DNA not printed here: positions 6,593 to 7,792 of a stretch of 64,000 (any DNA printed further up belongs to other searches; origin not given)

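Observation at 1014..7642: Self-contained sigma-54 circuit: PhnD-like lipoprotein, kinase and NtrC-type activator aimed at a YceI-porin-YceI operon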

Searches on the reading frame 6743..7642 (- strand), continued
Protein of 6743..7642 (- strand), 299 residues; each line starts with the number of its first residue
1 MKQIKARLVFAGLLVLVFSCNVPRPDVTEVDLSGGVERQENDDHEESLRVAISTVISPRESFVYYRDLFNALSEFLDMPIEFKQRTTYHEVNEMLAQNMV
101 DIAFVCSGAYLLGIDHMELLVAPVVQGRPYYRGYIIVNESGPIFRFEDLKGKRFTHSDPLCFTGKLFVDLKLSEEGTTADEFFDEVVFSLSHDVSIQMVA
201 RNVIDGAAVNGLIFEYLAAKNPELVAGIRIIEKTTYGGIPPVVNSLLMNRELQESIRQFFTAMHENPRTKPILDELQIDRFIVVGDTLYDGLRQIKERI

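Call 39: search_protein_families(library=ncbifam, proteins=[L083:15029-18271:+, L083:14115-15026:+, L083:13095-14102:+, L083:5715-6041:+, L083:6132-6968:+, L083:6997-7605:+, L083:7788-8813:+, L086:15099-16256:+, L086:13033-14055:+, L086:7060-7617:+], max_evalue=0.001)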
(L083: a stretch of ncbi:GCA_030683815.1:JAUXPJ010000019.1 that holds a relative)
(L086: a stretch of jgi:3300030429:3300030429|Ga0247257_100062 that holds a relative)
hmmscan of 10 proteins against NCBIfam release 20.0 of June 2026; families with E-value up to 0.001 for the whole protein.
L083:15029-18271:+ (1080 aa): 18 families
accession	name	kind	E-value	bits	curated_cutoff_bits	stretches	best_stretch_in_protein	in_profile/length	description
NF011567.1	PRK14991.1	equivalog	1.5e-137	460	1750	2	226-1067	203-1009/1022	tetrathionate reductase subunit TtrA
NF012032.0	PRK15488.1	equivalog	1.8e-56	191.6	694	4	257-447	151-327/759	thiosulfate reductase PhsA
TIGR02166.1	dmsA_ynfE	subfamily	1.1e-39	136.2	777.7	3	309-398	206-296/794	DMSO/selenate family reductase complex A subunit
TIGR01591.1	Fdh-alpha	equivalog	1e-29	103.2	666.25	4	266-399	114-236/672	formate dehydrogenase subunit alpha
TIGR03479.1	DMSO_red_II_alp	subfamily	1.3e-29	102.9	984.75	3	291-398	199-304/913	molybdopterin-dependent oxidoreductase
NF041714.1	arsenate_red_ArrA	equivalog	2e-29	102.3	1600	2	248-387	155-282/848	arsenate respiratory reductase molybdopterin-containing subunit ArrA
NF041783.2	mnquin_red_QrcB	equivalog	2.4e-21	75.6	440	1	311-391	199-282/695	menaquinone reductase molybdopterin-binding-like subunit QrcB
NF041513.1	formate_DH_Act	exception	5.6e-20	70.8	1400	2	292-404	190-298/1067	formate dehydrogenase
TIGR01553.1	formate-DH-alph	equivalog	2.8e-18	65.1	814.2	2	309-401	216-304/1009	formate dehydrogenase-N subunit alpha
NF047855.1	AssmNtatRedNasC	equivalog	4.1e-18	65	1100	1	310-403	176-265/708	assimilatory nitrate reductase catalytic subunit NasC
NF041885.1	selenate_YnfE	exception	4.4e-16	57.9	1675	1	309-398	213-303/805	selenate/tellurate reductase subunit YnfE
NF011566.1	PRK14990.1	exception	1.8e-15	56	1600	2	309-399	226-317/814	dimethylsulfoxide reductase subunit A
NF041884.1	selenate_YnfF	exception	1.4e-14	53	1650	1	310-399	207-297/798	selenate/tellurate reductase subunit YnfF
NF042978.1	EthbenzDh_ebdA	equivalog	5.6e-12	44.3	2000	2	73-163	92-172/977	ethylbenzene dehydrogenase subunit alpha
TIGR00509.1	bisC_fam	subfamily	1.2e-10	40.3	1017.55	1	289-399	142-257/772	molybdopterin guanine dinucleotide-containing S/N-oxide reductase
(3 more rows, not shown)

L083:14115-15026:+ (303 aa): 56 families (the best 25 are shown)
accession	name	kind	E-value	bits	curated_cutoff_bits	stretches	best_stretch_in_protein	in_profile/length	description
NF011569.0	PRK14993.1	equivalog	1.5e-50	171.9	416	2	81-206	31-158/244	tetrathionate reductase subunit TtrB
NF045797.1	DsrO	equivalog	1.5e-46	158.8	200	2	81-200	31-155/235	sulfate reduction electron transfer complex DsrMKJOP subunit DsrO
NF041715.1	arsenate_red_ArrB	equivalog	4e-38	131.3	450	1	93-302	2-225/233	arsenate respiratory reductase iron-sulfur subunit ArrB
TIGR03149.1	cyt_nit_nrfC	equivalog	2.2e-35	122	377.6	2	86-204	31-151/225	cytochrome c nitrite reductase Fe-S protein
NF041782.1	mnquin_red_QrcC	equivalog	2.8e-30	105.7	400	1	94-302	1-225/239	menaquinone reductase iron-sulfur cluster-binding subunit QrcC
TIGR02951.1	DMSO_dmsB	equivalog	3.5e-29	101.9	214.1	2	96-201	4-118/161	DMSO/selenate family reductase complex B subunit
TIGR03478.1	DMSO_red_II_bet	subfamily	3.2e-24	85.4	480.7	2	133-198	116-182/321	DMSO reductase family type II enzyme, iron-sulfur subunit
NF038355.1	FDH3_beta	equivalog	4.1e-24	85.6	240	1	94-195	3-101/180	formate dehydrogenase FDH3 subunit beta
NF008134.0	PRK10882.1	equivalog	3.7e-21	75.5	263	2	141-193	106-159/329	hydrogenase 2 operon protein HybA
TIGR01660.1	narH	equivalog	2.4e-19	69.1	524.05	2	134-195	169-231/492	nitrate reductase subunit beta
NF045715.1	sulf_resp_HmcB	equivalog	2.3e-17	63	420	2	96-195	39-154/307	sulfate respiration complex iron-sulfur protein HmcB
NF042979.1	EthbenzDh_ebdB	equivalog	9.6e-17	60.8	740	2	133-195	138-201/354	ethylbenzene dehydrogenase subunit beta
TIGR01582.1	FDH-beta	equivalog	1e-15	57.6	334.7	2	91-199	18-145/283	formate dehydrogenase subunit beta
NF007382.0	PRK09898.1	equivalog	1.7e-13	50.6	213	1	78-200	43-176/208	ferredoxin-like protein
NF007658.0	PRK10330.1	equivalog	2.1e-11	43.6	260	1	96-193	5-102/181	electron transport protein HydN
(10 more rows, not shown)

L083:13095-14102:+ (335 aa): 0 families

L083:5715-6041:+ (108 aa): 11 families
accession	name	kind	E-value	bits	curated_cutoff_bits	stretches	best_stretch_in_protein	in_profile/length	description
NF033788.1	HTH_metalloreg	subfamily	6.7e-22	77.1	55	1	15-88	2-75/77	metalloregulator ArsR/SmtB family transcription factor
NF041413.1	ArsR_Rv2640c_fam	equivalog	5.2e-15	55.9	155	1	10-98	28-114/118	Rv2640c family ArsR-like transcriptional regulator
NF033789.1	repress_SdpR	subfamily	1.7e-13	50.3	100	1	18-93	2-76/79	autorepressor SdpR family transcription factor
NF047906.1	CdPbTransRegCmtR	equivalog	5.1e-12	45.6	150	1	13-99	10-96/104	Cd(II)/Pb(II)-sensing metalloregulatory transcriptional regulator CmtR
NF052532.1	TransRegPagRBaca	equivalog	1.3e-11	44.4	170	1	15-92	18-94/99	transcriptional repressor PagR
NF045707.1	Dbac_1936_reg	equivalog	2.3e-10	40.4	115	1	14-87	7-79/99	ArsR/SmtB-type metalloregulator TsoR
NF040642.1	sulf_sens_BigR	equivalog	5.7e-10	39.1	155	1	8-95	4-90/95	sulfite-sensing transcriptional repressor BigR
NF053755.1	MsvR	equivalog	1.8e-08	34.4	220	1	17-72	6-60/236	transcriptional factor MsvR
NF007528.0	PRK10141.1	subfamily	3.7e-05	23.6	97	1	12-83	4-75/117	metalloregulator ArsR/SmtB family transcription factor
NF040939.2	trans_reg_lrs14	equivalog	0.00017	21.6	90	1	27-71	24-69/103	Lrs14 family HTH-type transcriptional regulator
NF053606.1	Sta1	subfamily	0.00076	19.5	80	1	27-71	23-67/100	Sta1 family transcriptional regulator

L083:6132-6968:+ (278 aa): 60 families (the best 25 are shown)
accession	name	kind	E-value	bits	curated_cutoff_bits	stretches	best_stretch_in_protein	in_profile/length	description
NF008823.0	PRK11873.1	subfamily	1.6e-107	359.1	263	1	3-270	3-270/272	arsenite methyltransferase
NF041537.1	ArsM_AhpD_UU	exception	1.7e-48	165.2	510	1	8-229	14-230/345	arsenite methyltransferase/AhpD domain selenoprotein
NF047649.1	MTase_UXPK_star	exception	3.1e-45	154.4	460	1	7-226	13-228/283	methyltransferase/UXPK-star double selenoprotein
NF041536.1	ArsM_DUF2284_UU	exception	1.1e-44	152.6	575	1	59-229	60-230/459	arsenite methyltransferase/DUF2284 domain selenoprotein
NF040538.1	methyl_ArsM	equivalog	2.2e-41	142.2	500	2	140-228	167-257/356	arsinothricin biosynthesis methyltransferase ArsM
NF040539.1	AST_met_ArsM_2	exception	1.8e-26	93.6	240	1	76-227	57-211/262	putative arsinothricin biosynthesis methyltransferase ArsM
NF038099.1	AsSugarArsM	exception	5.2e-26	91.6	400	1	59-237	42-229/321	arsenosugar biosynthesis arsenite methyltransferase ArsM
NF045667.1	MTase_DVU1556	equivalog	1.2e-23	83.7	155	1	70-222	17-161/213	DVU_1556 family methyltransferase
NF001244.0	PRK00216.1-5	equivalog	7.7e-17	61.4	216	1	72-183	45-157/236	bifunctional demethylmenaquinone methyltransferase/2-methoxy-6-polyprenyl-1,4-benzoquinol methylase UbiE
TIGR02072.1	BioC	equivalog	4.8e-16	59.3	184.95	1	76-183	35-136/244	malonyl-ACP O-methyltransferase BioC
TIGR01934.1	MenG_MenH_UbiE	subfamily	9e-15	54.6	158.35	1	70-182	34-144/223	ubiquinone/menaquinone biosynthesis methyltransferase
NF001240.0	PRK00216.1-1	equivalog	2.1e-14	53.2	378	1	70-178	58-167/251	bifunctional demethylmenaquinone methyltransferase/2-methoxy-6-polyprenyl-1,4-benzoquinol methylase UbiE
NF052510.1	methyltran_MpqE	exception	2.5e-14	53.2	335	1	70-177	41-149/234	methyl-plastoquinone biosynthesis methyltransferase MpqE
NF001243.0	PRK00216.1-4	equivalog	7.3e-14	51.7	235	1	72-177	44-149/237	demethylmenaquinone methyltransferase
TIGR02752.1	MenG_heptapren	equivalog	9.8e-14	51.4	419.85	1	72-178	42-148/231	demethylmenaquinone methyltransferase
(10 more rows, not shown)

L083:6997-7605:+ (202 aa): 2 families
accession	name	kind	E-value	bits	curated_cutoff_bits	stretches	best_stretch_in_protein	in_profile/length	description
NF010053.0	PRK13530.1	subfamily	1.3e-09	38.6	215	1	43-102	5-60/133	arsenate reductase (thioredoxin)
TIGR02691.1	arsC_pI258_fam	equivalog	6.5e-09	36.1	174.3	0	45-102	2-55/129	arsenate reductase (thioredoxin)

L083:7788-8813:+ (341 aa): 1 family
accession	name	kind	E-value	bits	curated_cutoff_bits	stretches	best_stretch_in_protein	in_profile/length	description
TIGR00832.1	acr3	equivalog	4e-132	440.5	282.8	1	4-333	1-327/327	ACR3 family arsenite efflux transporter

L086:15099-16256:+ (385 aa): 3 families
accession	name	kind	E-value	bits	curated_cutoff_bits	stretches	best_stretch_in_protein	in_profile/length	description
NF045798.1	DsrP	equivalog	1.2e-21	77.6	350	1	14-369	15-331/346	sulfate reduction electron transfer complex DsrMKJOP subunit DsrP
TIGR03148.1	cyt_nit_nrfD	equivalog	1.3e-09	37.7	347.6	1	48-317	10-293/316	cytochrome c nitrite reductase subunit NrfD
NF041784.1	mnquin_red_QrcD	equivalog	1.9e-08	34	570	1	13-370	20-390/408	menaquinone reductase integral membrane subunit QrcD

L086:13033-14055:+ (340 aa): 0 families

L086:7060-7617:+ (185 aa): 1 family
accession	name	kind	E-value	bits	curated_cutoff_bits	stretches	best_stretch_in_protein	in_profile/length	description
NF052577.1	ThSTportTsuASprch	equivalog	2.5e-08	33.7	400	1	119-180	266-327/330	thiosulfate transporter TsuA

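Call 40: search_solved_structures(query=L083:15029-18271:+, max_evalue=1e-10)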
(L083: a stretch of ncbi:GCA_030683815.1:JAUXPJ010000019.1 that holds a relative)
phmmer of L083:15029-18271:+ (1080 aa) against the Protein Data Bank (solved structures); distinct sequences matched with E-value up to 1e-10: 6.
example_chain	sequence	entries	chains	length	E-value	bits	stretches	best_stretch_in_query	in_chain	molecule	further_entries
2vpw_A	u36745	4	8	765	1e-30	109.5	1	290-398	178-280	THIOSULFATE REDUCTASE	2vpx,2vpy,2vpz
6cz7_A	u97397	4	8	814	1e-19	73.2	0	294-386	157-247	ArrA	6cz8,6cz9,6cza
9vap_A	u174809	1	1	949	7.6e-14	53.7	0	239-398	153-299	Formate dehydrogenase molybdopterin-binding subunit FdhA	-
9t1s_L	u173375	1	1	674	2.3e-12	48.8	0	296-403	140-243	formate dehydrogenase (coenzyme F420)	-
5e7o_A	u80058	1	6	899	9e-12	46.8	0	314-747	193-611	DMSO reductase family type II enzyme, molybdopterin subunit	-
4ydd_A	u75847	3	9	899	2.8e-11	45.2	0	314-747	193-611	DMSO reductase family type II enzyme, molybdopterin subunit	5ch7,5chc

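Call 54: find_encoding_contigs(protein=P0207, flank=8000, max_places=1)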
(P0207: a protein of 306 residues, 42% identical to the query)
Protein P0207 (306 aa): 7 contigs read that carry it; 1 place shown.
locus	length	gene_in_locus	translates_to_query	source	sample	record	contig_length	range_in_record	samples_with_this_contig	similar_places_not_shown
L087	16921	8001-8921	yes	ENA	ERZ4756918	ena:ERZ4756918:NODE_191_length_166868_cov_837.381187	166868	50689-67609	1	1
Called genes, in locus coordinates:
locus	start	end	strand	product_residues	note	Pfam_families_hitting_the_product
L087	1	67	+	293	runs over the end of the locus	PF00582:Usp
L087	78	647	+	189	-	PF02441:Flavoprotein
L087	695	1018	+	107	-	-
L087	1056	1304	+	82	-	PF00873:ACR_tran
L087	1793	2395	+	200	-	PF00440:TetR_N, PF17932:TetR_C_24 (weak)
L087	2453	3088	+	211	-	PF02663:FmdE, PF24458:DUF7573 (weak), PF01258:zf-dskA_traR (weak)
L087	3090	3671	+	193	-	PF01925:TauE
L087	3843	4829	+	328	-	PF07396:Porin_O_P (weak)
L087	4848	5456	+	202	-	PF02663:FmdE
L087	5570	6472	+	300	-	PF01545:Cation_efflux, PF16916:ZT_dimer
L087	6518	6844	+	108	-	-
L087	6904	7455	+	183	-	PF03190:Thioredox_DsbH (weak), PF13098:Thioredoxin_2, PF13899:Thioredoxin_7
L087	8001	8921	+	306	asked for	PF12974:Phosphonate-bd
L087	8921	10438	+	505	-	PF00512:HisKA, PF02518:HATPase_c, PF14501:HATPase_c_5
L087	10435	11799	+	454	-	PF00072:Response_reg, PF07728:AAA_5 (faint), PF00158:Sigma54_activat, PF14532:Sigma54_activ_2, PF25601:AAA_lid_14, PF02954:HTH_8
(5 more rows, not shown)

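Call 55: find_encoding_contigs(protein=P0200, flank=8000, max_places=1)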
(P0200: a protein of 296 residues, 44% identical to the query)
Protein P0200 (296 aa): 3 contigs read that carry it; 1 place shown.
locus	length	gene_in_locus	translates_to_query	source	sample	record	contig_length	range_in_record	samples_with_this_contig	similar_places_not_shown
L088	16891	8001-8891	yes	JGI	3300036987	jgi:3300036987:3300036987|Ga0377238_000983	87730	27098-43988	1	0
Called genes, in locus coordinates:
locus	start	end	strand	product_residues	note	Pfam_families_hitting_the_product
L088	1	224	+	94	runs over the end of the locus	PF00216:Bac_DNA_binding, PF18291:HU-HIG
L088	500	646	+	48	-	-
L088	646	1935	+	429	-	PF22240:ISP_coupler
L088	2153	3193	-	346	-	PF01758:SBF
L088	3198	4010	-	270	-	PF01135:PCMT, PF13489:Methyltransf_23, PF01209:Ubie_methyltran, PF13847:Methyltransf_31, PF05148:Methyltransf_8 (weak), PF08241:Methyltransf_11, PF08242:Methyltransf_12, PF13649:Methyltransf_25, +1 more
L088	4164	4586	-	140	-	PF01451:LMWPc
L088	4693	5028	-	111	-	PF01022:HTH_5, PF12802:MarR_2, PF12840:HTH_20, PF13412:HTH_24 (weak), PF08279:HTH_11 (weak)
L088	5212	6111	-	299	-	PF07690:MFS_1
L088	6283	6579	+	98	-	-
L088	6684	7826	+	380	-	PF00916:Sulfate_transp, PF01740:STAS, PF13466:STAS_2 (faint)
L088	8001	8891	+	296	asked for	PF12974:Phosphonate-bd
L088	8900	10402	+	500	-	PF17203:sCache_3_2 (weak), PF00512:HisKA, PF02518:HATPase_c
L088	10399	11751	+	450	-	PF00072:Response_reg, PF00158:Sigma54_activat, PF14532:Sigma54_activ_2, PF25601:AAA_lid_14, PF02954:HTH_8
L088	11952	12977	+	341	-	PF07642:BBP2 (weak)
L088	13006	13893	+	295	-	PF12838:Fer4_7 (weak), PF13237:Fer4_10 (weak), PF13247:Fer4_11, PF13187:Fer4_9 (weak), PF12797:Fer4_2 (weak), PF12837:Fer4_6, PF00037:Fer4, PF13247:Fer4_11, +3 more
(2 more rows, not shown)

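Call 56: find_encoding_contigs(protein=P0187, flank=8000, max_places=1)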
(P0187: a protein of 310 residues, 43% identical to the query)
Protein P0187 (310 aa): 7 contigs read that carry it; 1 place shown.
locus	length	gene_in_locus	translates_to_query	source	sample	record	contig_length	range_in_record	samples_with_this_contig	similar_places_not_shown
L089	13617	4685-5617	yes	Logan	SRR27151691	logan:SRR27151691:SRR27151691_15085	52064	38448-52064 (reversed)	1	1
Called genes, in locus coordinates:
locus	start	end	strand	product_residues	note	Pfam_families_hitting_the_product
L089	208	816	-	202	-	PF04264:YceI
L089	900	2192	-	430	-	-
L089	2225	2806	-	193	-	PF04264:YceI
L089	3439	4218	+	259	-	-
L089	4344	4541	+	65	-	-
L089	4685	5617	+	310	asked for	PF12974:Phosphonate-bd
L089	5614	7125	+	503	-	PF00512:HisKA, PF02518:HATPase_c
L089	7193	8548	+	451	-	PF00072:Response_reg, PF00158:Sigma54_activat, PF14532:Sigma54_activ_2, PF07728:AAA_5 (weak), PF25601:AAA_lid_14, PF02954:HTH_8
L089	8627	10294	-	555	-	PF00082:Peptidase_S8, PF18962:Por_Secre_tail (weak)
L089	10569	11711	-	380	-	PF03054:tRNA_Me_trans, PF20259:tRNA_Me_trans_M, PF20258:tRNA_Me_trans_C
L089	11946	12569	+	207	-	PF00697:PRAI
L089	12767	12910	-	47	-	-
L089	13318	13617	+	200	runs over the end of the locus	PF04542:Sigma70_r2, PF08281:Sigma70_r4_2, PF04545:Sigma70_r4, PF00196:GerE (faint)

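Call 57: find_encoding_contigs(protein=P0201, flank=8000, max_places=1)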
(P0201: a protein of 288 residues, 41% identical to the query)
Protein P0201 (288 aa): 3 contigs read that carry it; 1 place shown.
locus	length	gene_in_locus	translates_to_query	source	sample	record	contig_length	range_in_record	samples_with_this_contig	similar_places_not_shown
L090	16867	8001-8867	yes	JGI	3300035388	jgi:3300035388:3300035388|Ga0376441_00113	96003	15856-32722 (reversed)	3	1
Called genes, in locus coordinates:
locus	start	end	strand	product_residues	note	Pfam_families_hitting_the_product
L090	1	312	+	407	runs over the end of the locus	PF09459:EB_dh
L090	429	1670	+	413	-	PF05140:ResB (weak)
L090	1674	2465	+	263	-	PF01578:Cytochrom_C_asm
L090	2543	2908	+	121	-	-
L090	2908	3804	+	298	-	PF19089:DUF5777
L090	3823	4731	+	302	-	PF13247:Fer4_11, PF00037:Fer4, PF12797:Fer4_2 (weak), PF12837:Fer4_6 (weak), PF13237:Fer4_10, PF12838:Fer4_7 (weak), PF13187:Fer4_9 (weak), PF13247:Fer4_11 (weak), +2 more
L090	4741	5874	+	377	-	PF03916:NrfD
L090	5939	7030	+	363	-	PF16640:Big_3_5 (weak)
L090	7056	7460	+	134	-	PF00034:Cytochrom_C (weak), PF13442:Cytochrome_CBB3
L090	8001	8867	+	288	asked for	PF12974:Phosphonate-bd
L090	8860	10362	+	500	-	PF00512:HisKA (weak), PF02518:HATPase_c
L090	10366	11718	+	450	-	PF00072:Response_reg, PF00158:Sigma54_activat, PF14532:Sigma54_activ_2, PF07728:AAA_5 (weak), PF25601:AAA_lid_14, PF02954:HTH_8 (weak)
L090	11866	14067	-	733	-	PF00930:DPPIV_N, PF26549:Tricorn_N (faint), PF02129:Peptidase_S15, PF20434:BD-FAE (faint), PF00561:Abhydrolase_1 (weak), PF12697:Abhydrolase_6 (weak), PF00326:Peptidase_S9, PF01738:DLH (weak), +1 more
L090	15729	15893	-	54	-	-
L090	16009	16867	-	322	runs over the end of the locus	-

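Call 58: find_encoding_contigs(protein=P0229, flank=8000, max_places=1)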
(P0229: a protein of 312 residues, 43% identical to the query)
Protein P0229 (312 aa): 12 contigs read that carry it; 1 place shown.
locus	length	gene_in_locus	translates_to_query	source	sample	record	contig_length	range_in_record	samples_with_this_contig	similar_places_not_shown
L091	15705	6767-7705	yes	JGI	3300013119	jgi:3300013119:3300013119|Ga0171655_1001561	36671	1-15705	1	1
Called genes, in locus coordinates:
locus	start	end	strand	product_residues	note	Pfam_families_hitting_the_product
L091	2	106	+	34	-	?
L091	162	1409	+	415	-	PF02085:Cytochrom_CIII (faint), PF14522:Cytochrome_C7 (faint), PF14537:Cytochrom_c3_2 (weak), PF09699:Paired_CXXCH_1 (weak)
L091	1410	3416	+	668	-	PF03264:Cytochrom_NNT (weak), PF14522:Cytochrome_C7 (faint), PF14537:Cytochrom_c3_2 (faint), PF02085:Cytochrom_CIII (weak), PF22113:Mtrc-MtrF_II-IV_dom (weak)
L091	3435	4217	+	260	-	PF09699:Paired_CXXCH_1 (faint), PF14522:Cytochrome_C7 (faint), PF14537:Cytochrom_c3_2 (faint), PF22113:Mtrc-MtrF_II-IV_dom (faint)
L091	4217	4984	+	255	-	PF00037:Fer4 (weak), PF12797:Fer4_2 (weak), PF13183:Fer4_8 (weak), PF12838:Fer4_7, PF13237:Fer4_10 (weak), PF13247:Fer4_11, PF12797:Fer4_2 (weak), PF12837:Fer4_6 (weak), +10 more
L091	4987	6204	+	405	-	PF03916:NrfD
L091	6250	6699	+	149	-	PF13411:MerR_1, PF00376:MerR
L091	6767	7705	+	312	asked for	PF12974:Phosphonate-bd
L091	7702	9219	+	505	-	PF17203:sCache_3_2 (weak), PF00672:HAMP (faint), PF00512:HisKA, PF02518:HATPase_c, PF14501:HATPase_c_5 (faint)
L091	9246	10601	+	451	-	PF00072:Response_reg, PF00158:Sigma54_activat, PF14532:Sigma54_activ_2, PF07728:AAA_5 (weak), PF25601:AAA_lid_14, PF02954:HTH_8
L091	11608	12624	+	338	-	PF07396:Porin_O_P (faint)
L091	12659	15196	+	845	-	PF04879:Molybdop_Fe4S4, PF00384:Molybdopterin, PF01568:Molydop_binding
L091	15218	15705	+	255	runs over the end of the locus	PF00037:Fer4 (weak), PF12797:Fer4_2 (weak), PF13183:Fer4_8 (weak), PF13237:Fer4_10 (weak), PF13247:Fer4_11, PF12838:Fer4_7, PF12797:Fer4_2 (weak), PF00037:Fer4 (weak), +7 more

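Call 64: search_protein_families(library=pfam, alignment_id=A2, max_evalue=1)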
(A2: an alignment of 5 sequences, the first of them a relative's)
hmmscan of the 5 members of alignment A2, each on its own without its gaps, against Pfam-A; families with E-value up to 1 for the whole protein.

A. member 1, L083:13095-14102:+ (335 aa): 1 family
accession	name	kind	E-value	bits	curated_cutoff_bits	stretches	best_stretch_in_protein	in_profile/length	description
PF09222.16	Fim-adh_lectin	-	0.0064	16.5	25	1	205-255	26-74/171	Fimbrial adhesin F17-AG, lectin domain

B. families by the number of members that match (of 5 scanned): 6 families
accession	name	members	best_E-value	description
PF07642.17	BBP2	2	7.1e-06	Putative beta-barrel porin-2, OmpL-like. bbp2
PF07396.17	Porin_O_P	1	2.9e-06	Phosphate-selective porin O and P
PF09222.16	Fim-adh_lectin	1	0.0064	Fimbrial adhesin F17-AG, lectin domain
PF13505.12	OMP_b-brl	1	0.0091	Outer membrane protein beta-barrel domain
PF22647.2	EF_0837-like_N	1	0.017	Deacetylase EF_0837-like composite domain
PF10677.15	DUF2490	1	0.53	Protein of unknown function (DUF2490)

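Call 69: find_related_loci(query=A3, collection=metagenome_contigs, flank=8000)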
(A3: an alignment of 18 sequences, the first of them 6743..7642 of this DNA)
Query A3 (299 aa) in metagenome_contigs; peptide patterns used: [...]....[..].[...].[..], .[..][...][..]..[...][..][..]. (x = any residue, [..] = any of these).
600 stretches matched a pattern (row limit reached: there are more); 538 encode a relative of the query (tblastn E <= 1e-3); the best 80 are kept; 80 distinct loci.
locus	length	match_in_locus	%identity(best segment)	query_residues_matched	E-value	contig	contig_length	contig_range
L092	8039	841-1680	65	19-297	2e-117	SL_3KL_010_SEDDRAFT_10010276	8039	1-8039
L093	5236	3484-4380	59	2-299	6e-117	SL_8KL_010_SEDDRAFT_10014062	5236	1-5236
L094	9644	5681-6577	59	2-299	1e-116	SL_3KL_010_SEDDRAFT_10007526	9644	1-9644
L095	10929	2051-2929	60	7-296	1e-113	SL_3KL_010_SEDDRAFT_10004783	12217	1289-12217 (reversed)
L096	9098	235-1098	58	13-299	3e-112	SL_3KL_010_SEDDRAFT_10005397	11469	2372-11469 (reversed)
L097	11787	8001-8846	57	19-297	2e-107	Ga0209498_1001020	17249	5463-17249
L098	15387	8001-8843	56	19-297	1e-105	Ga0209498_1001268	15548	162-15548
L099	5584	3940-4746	58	26-296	2e-100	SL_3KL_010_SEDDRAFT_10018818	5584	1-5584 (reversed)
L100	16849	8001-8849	54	20-299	1e-100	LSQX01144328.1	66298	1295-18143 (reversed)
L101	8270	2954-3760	58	26-296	5e-99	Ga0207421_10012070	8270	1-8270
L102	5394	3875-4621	60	48-296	8e-99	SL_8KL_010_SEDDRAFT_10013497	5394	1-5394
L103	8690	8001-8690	60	19-245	1e-90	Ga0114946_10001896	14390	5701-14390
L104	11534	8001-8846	50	18-295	3e-90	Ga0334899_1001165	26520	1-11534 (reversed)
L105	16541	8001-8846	50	18-295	3e-90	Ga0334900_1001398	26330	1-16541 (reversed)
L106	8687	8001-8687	59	19-245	4e-89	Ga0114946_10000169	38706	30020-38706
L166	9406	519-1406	38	8-299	2e-67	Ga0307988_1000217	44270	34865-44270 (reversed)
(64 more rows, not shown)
